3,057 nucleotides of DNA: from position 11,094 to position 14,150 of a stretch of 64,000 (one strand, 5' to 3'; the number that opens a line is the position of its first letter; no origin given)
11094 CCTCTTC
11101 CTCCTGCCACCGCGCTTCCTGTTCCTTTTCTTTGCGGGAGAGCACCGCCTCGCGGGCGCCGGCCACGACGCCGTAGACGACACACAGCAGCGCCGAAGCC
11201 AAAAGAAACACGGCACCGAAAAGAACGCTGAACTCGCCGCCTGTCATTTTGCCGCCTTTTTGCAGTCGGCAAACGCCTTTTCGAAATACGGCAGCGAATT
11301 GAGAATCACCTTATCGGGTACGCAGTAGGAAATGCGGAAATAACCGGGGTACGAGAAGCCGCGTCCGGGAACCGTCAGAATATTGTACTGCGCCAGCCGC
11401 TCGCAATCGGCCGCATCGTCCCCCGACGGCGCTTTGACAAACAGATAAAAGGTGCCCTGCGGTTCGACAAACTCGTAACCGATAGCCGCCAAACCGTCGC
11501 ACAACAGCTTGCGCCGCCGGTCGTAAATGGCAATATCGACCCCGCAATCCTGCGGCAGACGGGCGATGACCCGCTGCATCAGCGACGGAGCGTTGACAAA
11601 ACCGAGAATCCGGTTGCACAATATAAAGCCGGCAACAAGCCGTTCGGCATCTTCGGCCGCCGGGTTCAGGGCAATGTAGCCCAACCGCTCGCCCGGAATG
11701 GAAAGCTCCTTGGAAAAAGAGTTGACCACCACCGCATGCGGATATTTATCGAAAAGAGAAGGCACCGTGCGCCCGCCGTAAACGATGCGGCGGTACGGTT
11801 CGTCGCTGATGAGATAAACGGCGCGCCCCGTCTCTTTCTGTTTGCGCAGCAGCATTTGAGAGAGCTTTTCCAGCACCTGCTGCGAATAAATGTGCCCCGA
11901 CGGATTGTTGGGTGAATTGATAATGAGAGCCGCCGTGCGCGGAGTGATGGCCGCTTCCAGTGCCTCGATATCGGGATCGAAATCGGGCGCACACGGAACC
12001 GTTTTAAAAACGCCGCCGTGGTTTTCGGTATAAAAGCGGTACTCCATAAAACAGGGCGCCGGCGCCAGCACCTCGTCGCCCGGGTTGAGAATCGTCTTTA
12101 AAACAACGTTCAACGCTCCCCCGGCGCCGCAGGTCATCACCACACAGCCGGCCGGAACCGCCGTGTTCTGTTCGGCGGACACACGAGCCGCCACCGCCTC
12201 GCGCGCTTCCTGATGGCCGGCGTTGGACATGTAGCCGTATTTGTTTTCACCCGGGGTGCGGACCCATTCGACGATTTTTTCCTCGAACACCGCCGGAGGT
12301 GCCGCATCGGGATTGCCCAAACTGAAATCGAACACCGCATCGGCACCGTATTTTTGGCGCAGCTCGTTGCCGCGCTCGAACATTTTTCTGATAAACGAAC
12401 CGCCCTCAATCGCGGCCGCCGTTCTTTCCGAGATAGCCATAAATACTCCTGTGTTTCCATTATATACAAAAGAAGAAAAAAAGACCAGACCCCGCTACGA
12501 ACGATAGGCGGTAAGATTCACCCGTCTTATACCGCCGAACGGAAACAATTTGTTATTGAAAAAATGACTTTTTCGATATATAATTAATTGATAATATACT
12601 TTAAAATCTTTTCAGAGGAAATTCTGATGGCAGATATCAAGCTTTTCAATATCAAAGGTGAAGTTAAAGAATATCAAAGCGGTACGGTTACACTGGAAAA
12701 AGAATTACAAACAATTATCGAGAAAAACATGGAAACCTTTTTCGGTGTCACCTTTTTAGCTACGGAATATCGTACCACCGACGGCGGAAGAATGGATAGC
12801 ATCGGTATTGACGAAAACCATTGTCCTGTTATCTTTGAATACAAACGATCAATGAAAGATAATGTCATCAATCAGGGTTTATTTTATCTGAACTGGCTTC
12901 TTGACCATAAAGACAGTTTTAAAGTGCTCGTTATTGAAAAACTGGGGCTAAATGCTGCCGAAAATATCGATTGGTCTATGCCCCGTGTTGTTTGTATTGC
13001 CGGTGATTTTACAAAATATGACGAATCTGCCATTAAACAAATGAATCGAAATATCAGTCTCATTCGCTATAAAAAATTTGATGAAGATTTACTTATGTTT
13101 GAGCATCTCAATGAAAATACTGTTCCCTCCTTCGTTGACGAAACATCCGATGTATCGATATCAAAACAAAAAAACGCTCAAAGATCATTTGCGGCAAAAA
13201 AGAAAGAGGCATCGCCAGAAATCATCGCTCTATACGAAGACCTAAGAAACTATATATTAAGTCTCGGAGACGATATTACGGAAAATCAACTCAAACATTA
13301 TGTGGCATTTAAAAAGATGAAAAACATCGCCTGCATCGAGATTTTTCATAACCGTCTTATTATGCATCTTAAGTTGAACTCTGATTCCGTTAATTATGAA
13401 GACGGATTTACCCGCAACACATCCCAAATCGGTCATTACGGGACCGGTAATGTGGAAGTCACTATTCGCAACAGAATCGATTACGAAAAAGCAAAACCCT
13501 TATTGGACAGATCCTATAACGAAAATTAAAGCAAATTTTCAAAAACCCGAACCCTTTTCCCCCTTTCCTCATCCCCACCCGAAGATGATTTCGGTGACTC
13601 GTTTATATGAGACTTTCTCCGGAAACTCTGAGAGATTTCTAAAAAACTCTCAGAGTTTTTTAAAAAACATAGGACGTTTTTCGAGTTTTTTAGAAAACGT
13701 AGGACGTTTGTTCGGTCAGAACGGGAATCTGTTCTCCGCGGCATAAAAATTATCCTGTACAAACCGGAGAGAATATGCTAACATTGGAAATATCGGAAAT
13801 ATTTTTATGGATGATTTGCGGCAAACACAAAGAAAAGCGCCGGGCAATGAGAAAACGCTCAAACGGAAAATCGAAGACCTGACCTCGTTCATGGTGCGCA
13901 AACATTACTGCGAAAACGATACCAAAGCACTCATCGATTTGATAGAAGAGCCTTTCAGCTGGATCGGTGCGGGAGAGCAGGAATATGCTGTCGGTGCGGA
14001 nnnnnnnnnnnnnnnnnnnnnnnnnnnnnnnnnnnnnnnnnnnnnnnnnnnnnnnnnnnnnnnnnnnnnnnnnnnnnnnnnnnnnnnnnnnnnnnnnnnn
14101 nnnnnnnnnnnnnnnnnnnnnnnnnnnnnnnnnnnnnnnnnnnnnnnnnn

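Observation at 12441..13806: Low-GC single-gene islet encoding a PD-(D/E)xK nuclease-like protein with its own consensus promoter and terminator: a candidate solitary defence or restriction-like gene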

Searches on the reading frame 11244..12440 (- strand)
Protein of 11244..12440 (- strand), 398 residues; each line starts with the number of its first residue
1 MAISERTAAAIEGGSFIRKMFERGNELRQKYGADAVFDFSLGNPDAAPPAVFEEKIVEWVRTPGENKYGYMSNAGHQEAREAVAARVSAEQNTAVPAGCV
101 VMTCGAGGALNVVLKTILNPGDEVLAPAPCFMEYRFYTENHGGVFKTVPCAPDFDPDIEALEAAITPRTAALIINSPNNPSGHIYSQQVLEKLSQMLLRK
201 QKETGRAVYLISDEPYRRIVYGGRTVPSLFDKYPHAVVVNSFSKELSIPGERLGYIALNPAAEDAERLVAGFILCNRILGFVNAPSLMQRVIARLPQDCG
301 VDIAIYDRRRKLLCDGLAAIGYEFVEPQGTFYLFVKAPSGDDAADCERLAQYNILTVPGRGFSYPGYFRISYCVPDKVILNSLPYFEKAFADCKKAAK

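Call 16: find_related_loci(query=window:11244-12440:-, collection=genome_contigs, flank=6000)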
Query window:11244-12440:- (398 aa) in genome_contigs; peptide patterns used: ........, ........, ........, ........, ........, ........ (x = any residue, [..] = any of these).
74 stretches matched a pattern; 36 encode a relative of the query (tblastn E <= 1e-3); 36 distinct loci.
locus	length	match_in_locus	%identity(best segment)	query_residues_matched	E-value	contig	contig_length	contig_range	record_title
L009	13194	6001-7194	98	1-398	0e+0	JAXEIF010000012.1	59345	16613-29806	MAG: Spirochaetia bacterium isolate SUG3664 k141_3742341, whole genome shotgun sequence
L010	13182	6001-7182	79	1-394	0e+0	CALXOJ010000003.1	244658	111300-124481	MAG: uncultured Spirochaetes bacterium isolate BRZ_M__bin37 genome assembly, contig: BRZ_M__NODE_51_length_244658_cov_20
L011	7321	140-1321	53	1-396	6e-131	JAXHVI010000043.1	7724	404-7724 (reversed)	MAG: Thermodesulfobacteriota bacterium isolate MAG73_tar_biofilm MAG73_43, whole genome shotgun sequence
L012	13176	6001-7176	50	1-394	9e-127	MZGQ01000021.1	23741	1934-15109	MAG: Desulfococcus sp. 4484_241 ex4484_241_scaffold_1394, whole genome shotgun sequence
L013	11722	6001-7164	46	4-395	2e-114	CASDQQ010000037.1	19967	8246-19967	uncultured Eubacteriales bacterium isolate CO.T11.metabat-bins.322 genome assembly, contig: CO.T11.metabat-bins.322.fa_k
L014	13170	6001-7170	47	3-389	4e-110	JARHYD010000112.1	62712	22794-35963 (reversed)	MAG: Mailhella sp. isolate cluster1_bin.13 k127_596336, whole genome shotgun sequence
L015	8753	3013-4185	46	2-389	6e-107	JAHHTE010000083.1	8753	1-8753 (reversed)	MAG: Mailhella sp. isolate MAG074 MAG074_83, whole genome shotgun sequence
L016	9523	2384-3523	41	15-394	3e-89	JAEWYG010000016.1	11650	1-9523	MAG: Actinomycetes bacterium isolate OH_SFB_165 k127_1046827, whole genome shotgun sequence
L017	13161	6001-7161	41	3-390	4e-89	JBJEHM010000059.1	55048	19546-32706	MAG: Coriobacteriales bacterium isolate PUUB41_bin.032 NODE_287_length_55048_cov_18.669449, whole genome shotgun sequenc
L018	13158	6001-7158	41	1-387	7e-89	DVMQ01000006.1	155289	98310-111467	MAG TPA_asm: Candidatus Coprovicinus avistercoris isolate ChiHjej12B11-29160 ChiHjej12B11M5__C102730_L155289_SRR6323174,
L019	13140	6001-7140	43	13-392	4e-86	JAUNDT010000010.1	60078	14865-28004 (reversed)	MAG: Coriobacteriaceae bacterium isolate S23M_St_26 NODE_154_length_60078_cov_124.994286, whole genome shotgun sequence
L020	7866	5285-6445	41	1-387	1e-85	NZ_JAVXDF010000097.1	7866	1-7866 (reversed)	MAG: Gordonibacter sp. isolate CGS5Y3-bin10 NODE_8816_length_7866_cov_15.500192, whole genome shotgun sequence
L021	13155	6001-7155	42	3-387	2e-85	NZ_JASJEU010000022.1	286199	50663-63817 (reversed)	Gordonibacter faecis strain KGMB12511 contig00022, whole genome shotgun sequence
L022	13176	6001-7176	40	3-394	7e-85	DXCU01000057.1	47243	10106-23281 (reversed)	MAG TPA_asm: Candidatus Rubneribacter avistercoris isolate ChiGjej6B6-20359 ChiGjej6B6M5__C209117_L47243_SAMN08009849, w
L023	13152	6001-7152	43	3-387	5e-85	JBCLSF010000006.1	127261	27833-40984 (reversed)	Atopobiaceae bacterium 24-176 voucher GPTB0071 scaffold6, whole genome shotgun sequence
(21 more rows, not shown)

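Call 54: find_related_loci(query=window:11244-12440:-, collection=metagenome_contigs, flank=5000)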
Query window:11244-12440:- (398 aa) in metagenome_contigs; peptide patterns used: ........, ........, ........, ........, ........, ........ (x = any residue, [..] = any of these).
131 stretches matched a pattern; 41 encode a relative of the query (tblastn E <= 1e-3); 41 distinct loci.
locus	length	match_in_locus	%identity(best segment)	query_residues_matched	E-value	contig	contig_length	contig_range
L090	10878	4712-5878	55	1-390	2e-143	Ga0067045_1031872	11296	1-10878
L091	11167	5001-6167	54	1-391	3e-131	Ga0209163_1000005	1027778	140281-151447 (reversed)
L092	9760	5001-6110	42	17-387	3e-92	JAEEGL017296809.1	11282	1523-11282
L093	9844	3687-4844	41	1-387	3e-89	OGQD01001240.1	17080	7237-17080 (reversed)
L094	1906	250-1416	41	1-390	9e-92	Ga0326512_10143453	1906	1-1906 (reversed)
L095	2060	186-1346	39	1-388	4e-90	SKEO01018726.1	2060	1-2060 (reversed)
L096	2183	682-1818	40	14-392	7e-89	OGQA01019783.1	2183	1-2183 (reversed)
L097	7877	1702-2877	40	3-394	4e-85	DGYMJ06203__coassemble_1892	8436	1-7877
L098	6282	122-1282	40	1-388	5e-85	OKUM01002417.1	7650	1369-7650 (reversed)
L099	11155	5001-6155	41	3-388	8e-85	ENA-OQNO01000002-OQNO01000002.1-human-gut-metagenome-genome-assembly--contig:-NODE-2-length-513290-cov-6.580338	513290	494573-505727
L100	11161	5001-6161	40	1-388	4e-84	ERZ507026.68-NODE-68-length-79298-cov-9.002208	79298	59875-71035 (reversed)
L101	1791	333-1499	40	1-390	3e-88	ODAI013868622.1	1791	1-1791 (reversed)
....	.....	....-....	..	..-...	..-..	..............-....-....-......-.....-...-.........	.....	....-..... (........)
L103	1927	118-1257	41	15-394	5e-88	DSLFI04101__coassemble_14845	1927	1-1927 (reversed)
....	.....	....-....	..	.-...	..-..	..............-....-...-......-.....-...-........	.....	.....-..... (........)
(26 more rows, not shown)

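Call 89: search_protein_families(library=pfam, proteins=[window:11244-12437:-], max_evalue=0.001)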
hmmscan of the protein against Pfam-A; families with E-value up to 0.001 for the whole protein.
window:11244-12437:- (397 aa): 2 families
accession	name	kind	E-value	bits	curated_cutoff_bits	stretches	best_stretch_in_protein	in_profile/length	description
PF00155.27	Aminotran_1_2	-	4.2e-48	164.8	19.7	1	36-376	4-352/361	Aminotransferase class I and II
PF01053.26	Cys_Met_Meta_PP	-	6.1e-05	22.2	27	1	92-183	67-153/381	Cys/Met metabolism PLP-dependent enzyme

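Call 95: search_protein_families(library=padloc, alignment_id=A5, max_evalue=0.00001)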
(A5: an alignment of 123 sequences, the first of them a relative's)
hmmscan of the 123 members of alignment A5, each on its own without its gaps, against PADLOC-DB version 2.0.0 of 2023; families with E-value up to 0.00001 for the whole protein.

A. member 1, L010:25-741:+ (239 aa): 0 families

B. families by the number of members that match (of 123 scanned): 91 families (the first 25 are shown)
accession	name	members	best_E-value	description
PDLC04135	mad3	4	6e-50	mads_3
PDLC02196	IetA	3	1.3e-37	-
PDLC04232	IetA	3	2.5e-32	-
PDLC02195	IetA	3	2.2e-31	-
PDLC04231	IetA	3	3.5e-20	-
PDLC04140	mad8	3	4.1e-16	mads_8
PDLC00914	TRIP13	3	1.9e-15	TRIP13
PDLC00915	TRIP13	3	9.2e-13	TRIP13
PDLC02980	AriA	2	1.9e-19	-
PDLC04134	mad2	2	8e-17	mads_2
PDLC02914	ATPase-Toprim_I-B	2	3.8e-12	-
PDLC01851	CARF3--CARF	2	1.9e-07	-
PDLC04790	PDC-S01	1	6.1e-105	-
PDLC03527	REase_II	1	1.7e-90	Type II restriction enzyme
PDLC00029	DruM2|DruM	1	7e-90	DNA cytosine methylase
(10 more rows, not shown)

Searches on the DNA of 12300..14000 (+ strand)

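Call 87: search_dna_similar(query=L142:3001-3918:+, collection=ecoli_genomes, mode=distant, max_rows=15)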
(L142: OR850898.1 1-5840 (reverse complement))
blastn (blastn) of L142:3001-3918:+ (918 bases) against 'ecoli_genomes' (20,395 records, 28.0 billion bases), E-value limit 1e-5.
Records with a match: 6; places in all: 6; records where one place covers at least 80% of the query: 0.
Genomes with a match: 6 of 5426; with a place that covers at least 80% of the query: 0. Places per genome that has any: lowest 1, median 1, highest 1. On chromosomes: 6 places; on plasmids: 0.
Best place of each record, by identity: 60-80% 6.
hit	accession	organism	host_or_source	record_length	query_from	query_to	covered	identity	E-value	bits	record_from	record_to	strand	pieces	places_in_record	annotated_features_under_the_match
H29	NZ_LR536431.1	Escherichia coli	-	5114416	46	462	45%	75.1%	6e-73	284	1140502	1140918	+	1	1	DUF5655 domain-containing protein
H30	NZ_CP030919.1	Escherichia coli strain KL53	Homo sapiens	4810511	46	462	45%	74.8%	3e-71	279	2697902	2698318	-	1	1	DUF5655 domain-containing protein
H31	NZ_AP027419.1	Escherichia coli strain EC476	Sus scrofa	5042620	46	462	45%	74.8%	3e-71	279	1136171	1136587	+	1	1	DUF5655 domain-containing protein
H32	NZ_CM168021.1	Escherichia coli strain PEC122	Sus scrofa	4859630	46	462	45%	74.8%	3e-71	279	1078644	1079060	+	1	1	DUF5655 domain-containing protein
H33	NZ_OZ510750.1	Escherichia coli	-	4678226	46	462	45%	74.8%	3e-71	279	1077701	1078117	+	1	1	DUF5655 domain-containing protein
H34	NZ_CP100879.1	Escherichia coli strain ET915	sediment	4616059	46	462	45%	74.6%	3e-70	275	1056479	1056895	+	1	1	DUF5655 domain-containing protein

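Call 88: get_annotated_region(hit=H30, flank=10000)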
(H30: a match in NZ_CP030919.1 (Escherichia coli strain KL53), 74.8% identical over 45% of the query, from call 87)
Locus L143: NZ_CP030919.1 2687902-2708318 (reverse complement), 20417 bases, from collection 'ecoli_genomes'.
description: Escherichia coli strain KL53 chromosome, complete genome
organism: Escherichia coli strain KL53 (NCBI taxid 562)
replicon: chromosome; assembly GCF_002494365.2
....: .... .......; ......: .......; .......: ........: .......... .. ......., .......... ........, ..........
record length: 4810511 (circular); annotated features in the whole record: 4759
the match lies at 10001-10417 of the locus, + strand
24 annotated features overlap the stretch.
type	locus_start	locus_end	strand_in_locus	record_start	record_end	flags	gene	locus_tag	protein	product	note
CDS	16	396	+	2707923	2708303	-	-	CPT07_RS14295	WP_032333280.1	hypothetical protein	-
CDS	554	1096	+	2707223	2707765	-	-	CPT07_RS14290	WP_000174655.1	hypothetical protein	-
CDS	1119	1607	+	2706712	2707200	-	-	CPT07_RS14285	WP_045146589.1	JAB domain-containing protein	-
CDS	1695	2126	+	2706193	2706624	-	-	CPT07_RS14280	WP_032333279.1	DUF2787 family protein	-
CDS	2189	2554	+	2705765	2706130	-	-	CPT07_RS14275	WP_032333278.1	type IV toxin-antitoxin system YeeU family antitoxin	-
CDS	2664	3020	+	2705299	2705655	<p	-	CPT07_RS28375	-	TA system toxin CbtA family protein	incomplete; partial in the middle of a contig; missing C-terminus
CDS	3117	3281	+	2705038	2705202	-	-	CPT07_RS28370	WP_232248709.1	DUF905 family protein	-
CDS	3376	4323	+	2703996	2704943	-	-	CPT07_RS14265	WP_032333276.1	tyrosine-type recombinase/integrase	-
CDS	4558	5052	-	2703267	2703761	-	-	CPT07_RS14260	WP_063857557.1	hypothetical protein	-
CDS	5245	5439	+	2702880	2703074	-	-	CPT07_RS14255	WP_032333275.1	helix-turn-helix transcriptional regulator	-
CDS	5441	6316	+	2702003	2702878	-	-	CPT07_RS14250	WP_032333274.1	hypothetical protein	-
CDS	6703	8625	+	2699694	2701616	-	-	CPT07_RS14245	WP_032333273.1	type I restriction-modification system subunit M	-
CDS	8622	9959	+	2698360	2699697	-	-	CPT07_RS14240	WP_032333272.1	restriction endonuclease subunit S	-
CDS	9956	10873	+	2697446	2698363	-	-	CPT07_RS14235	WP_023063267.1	DUF5655 domain-containing protein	-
CDS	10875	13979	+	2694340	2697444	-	-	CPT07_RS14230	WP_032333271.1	type I restriction endonuclease subunit R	-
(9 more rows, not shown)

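Call 96: search_rna_families(source=window, start=12300, end=14000, threshold=evalue, max_evalue=1)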
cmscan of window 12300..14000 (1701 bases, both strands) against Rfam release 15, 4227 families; matches with E-value up to 1: 4.
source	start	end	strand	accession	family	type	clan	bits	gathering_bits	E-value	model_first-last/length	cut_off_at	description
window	13624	13655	-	RF03697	mir-722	Gene; miRNA;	-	23.3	81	0.15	1-67/67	no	mir-722 microRNA precursor family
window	13614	13669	-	RF00654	mir-216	Gene; miRNA;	CL00094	21.3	53.5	0.52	1-77/77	no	mir-216 microRNA precursor family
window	13610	13670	+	RF00654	mir-216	Gene; miRNA;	CL00094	21.1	53.5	0.59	1-77/77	no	mir-216 microRNA precursor family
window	13616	13667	-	RF00979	mir-553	Gene; miRNA;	-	20.7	82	0.88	1-62/62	no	mir-553 microRNA precursor family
